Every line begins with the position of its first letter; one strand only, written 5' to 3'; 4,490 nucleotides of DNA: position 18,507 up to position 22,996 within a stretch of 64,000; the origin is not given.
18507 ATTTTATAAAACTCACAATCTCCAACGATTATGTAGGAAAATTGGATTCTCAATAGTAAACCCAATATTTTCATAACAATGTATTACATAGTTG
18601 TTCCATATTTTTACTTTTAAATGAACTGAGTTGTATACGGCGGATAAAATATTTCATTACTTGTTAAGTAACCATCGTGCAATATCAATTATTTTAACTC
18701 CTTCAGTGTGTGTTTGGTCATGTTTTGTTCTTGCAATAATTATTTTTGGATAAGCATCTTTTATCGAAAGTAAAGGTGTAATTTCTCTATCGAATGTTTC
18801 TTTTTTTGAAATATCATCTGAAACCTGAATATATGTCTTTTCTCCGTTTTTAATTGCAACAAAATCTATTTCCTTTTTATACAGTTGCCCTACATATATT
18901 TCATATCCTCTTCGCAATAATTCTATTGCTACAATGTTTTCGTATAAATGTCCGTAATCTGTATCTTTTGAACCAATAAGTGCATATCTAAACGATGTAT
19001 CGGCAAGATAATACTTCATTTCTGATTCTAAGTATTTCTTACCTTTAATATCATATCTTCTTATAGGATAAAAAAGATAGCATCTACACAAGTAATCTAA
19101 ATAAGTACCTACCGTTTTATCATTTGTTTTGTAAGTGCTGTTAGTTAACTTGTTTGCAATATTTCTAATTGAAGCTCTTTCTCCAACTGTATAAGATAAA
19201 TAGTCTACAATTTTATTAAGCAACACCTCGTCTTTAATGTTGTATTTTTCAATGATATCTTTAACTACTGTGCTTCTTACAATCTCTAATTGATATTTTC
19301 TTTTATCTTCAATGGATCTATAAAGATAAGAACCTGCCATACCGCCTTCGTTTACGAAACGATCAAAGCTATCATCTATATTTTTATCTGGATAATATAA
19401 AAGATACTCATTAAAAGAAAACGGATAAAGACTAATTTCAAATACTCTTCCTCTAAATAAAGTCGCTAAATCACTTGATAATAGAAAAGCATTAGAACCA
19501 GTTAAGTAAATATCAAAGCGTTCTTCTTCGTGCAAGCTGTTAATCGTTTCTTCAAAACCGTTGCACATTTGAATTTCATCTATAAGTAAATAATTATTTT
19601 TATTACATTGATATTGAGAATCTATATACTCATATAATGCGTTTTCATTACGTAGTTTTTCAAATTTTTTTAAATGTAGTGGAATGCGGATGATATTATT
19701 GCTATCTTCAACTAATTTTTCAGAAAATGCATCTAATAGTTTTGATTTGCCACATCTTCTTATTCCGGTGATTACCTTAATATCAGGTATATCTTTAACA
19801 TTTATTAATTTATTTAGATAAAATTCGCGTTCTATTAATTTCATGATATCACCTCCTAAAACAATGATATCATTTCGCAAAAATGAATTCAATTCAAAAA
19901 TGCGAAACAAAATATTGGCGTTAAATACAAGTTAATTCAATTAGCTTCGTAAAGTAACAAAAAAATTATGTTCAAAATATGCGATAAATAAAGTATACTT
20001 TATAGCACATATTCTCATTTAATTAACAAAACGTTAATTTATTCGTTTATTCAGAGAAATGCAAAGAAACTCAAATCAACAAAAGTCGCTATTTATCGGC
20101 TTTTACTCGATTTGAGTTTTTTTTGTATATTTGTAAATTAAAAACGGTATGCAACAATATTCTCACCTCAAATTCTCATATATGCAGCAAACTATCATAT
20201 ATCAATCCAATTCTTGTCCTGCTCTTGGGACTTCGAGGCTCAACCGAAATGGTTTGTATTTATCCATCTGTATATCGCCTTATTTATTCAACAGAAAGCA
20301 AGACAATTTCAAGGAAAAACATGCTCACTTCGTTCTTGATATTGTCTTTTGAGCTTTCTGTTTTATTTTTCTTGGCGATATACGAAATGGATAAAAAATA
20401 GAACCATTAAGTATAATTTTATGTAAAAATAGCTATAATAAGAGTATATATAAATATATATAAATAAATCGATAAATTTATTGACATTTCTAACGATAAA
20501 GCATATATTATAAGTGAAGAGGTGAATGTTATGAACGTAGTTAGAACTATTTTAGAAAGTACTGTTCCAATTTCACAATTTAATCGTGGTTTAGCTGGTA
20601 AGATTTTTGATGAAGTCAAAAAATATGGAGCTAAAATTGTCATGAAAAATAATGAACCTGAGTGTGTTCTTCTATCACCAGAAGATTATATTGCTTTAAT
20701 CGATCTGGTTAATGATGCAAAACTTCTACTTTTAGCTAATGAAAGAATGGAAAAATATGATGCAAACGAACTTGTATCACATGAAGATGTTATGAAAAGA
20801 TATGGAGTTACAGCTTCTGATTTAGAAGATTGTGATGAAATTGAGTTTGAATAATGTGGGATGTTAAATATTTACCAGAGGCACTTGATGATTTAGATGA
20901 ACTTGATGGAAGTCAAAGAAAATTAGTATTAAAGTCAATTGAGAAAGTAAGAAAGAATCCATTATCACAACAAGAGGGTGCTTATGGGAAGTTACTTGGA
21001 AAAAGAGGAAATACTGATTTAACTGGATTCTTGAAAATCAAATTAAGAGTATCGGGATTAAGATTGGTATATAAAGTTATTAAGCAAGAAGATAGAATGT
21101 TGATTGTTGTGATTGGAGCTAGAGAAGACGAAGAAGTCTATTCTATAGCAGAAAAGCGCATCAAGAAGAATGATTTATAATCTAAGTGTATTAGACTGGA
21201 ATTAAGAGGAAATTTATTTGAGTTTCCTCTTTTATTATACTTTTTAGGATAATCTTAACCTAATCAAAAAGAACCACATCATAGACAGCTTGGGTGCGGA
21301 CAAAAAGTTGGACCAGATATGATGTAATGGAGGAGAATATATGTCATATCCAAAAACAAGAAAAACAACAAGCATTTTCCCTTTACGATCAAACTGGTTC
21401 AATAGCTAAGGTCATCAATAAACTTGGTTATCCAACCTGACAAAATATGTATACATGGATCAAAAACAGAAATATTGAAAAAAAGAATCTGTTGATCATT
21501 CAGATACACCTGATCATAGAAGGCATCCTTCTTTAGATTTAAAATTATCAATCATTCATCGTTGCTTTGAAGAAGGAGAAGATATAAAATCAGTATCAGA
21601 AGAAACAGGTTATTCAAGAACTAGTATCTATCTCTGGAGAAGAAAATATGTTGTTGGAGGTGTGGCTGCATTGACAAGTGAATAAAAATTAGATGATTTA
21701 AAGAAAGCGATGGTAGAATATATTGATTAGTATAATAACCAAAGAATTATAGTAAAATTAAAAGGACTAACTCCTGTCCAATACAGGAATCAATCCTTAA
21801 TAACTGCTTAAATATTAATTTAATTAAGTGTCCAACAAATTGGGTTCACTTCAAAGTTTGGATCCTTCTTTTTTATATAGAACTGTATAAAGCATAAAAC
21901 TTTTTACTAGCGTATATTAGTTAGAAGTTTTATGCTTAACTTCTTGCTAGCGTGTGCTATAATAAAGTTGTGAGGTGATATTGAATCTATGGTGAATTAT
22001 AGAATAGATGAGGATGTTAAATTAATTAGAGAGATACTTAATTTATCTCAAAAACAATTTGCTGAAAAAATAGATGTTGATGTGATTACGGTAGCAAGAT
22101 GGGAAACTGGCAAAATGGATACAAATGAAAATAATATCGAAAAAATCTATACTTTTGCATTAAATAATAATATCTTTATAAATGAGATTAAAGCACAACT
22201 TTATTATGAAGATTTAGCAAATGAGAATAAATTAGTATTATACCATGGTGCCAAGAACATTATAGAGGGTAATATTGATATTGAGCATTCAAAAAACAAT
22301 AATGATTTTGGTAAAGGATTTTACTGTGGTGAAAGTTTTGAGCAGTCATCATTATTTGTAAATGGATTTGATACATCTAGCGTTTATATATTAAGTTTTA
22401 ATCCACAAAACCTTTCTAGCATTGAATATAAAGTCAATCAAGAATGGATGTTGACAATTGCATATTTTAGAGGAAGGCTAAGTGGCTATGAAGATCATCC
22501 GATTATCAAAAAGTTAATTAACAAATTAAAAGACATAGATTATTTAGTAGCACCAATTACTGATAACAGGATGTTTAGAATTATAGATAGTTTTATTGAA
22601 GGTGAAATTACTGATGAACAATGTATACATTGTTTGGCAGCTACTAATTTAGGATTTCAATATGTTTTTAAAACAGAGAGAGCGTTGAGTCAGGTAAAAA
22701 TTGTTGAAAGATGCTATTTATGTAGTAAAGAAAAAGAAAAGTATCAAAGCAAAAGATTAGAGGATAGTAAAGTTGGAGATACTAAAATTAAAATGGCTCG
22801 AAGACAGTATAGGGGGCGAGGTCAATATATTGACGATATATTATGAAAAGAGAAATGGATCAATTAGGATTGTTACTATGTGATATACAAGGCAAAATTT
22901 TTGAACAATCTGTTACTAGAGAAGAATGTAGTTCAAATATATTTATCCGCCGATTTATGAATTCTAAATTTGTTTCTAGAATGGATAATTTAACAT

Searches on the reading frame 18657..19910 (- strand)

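Call 68: search_protein_families(library=pfam, proteins=[window:18657-19910:-], max_evalue=0.00001)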
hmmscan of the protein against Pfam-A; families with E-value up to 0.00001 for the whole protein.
window:18657-19910:- (417 aa): 2 families
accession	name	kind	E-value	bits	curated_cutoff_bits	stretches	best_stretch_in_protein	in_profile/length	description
PF13173.12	AAA_14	-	1.7e-32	112.6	27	1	44-170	4-129/129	AAA domain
PF13635.12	DUF4143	-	4.1e-19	69.3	28.1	1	217-363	2-157/160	Domain of unknown function (DUF4143)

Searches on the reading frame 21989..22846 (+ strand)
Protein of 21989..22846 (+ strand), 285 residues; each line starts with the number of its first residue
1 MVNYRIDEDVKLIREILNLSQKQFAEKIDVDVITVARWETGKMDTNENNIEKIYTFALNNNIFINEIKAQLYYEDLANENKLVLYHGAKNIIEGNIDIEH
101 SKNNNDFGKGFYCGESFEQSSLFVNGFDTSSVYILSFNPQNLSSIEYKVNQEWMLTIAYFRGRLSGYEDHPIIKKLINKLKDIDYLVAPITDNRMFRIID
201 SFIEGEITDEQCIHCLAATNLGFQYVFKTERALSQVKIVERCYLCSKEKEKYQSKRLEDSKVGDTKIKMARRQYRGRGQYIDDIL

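Call 68: search_protein_families(library=pfam, proteins=[window:21989-22846:+], max_evalue=0.00001)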
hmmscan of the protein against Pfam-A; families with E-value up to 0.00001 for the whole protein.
window:21989-22846:+ (285 aa): 2 families
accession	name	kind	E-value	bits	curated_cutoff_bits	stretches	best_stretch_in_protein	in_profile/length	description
PF13151.12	DUF3990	-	3.3e-28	98.7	32.2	1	83-237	2-151/152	Protein of unknown function (DUF3990)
PF01381.28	HTH_3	-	6.4e-08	32.9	23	1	11-53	2-44/55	Helix-turn-helix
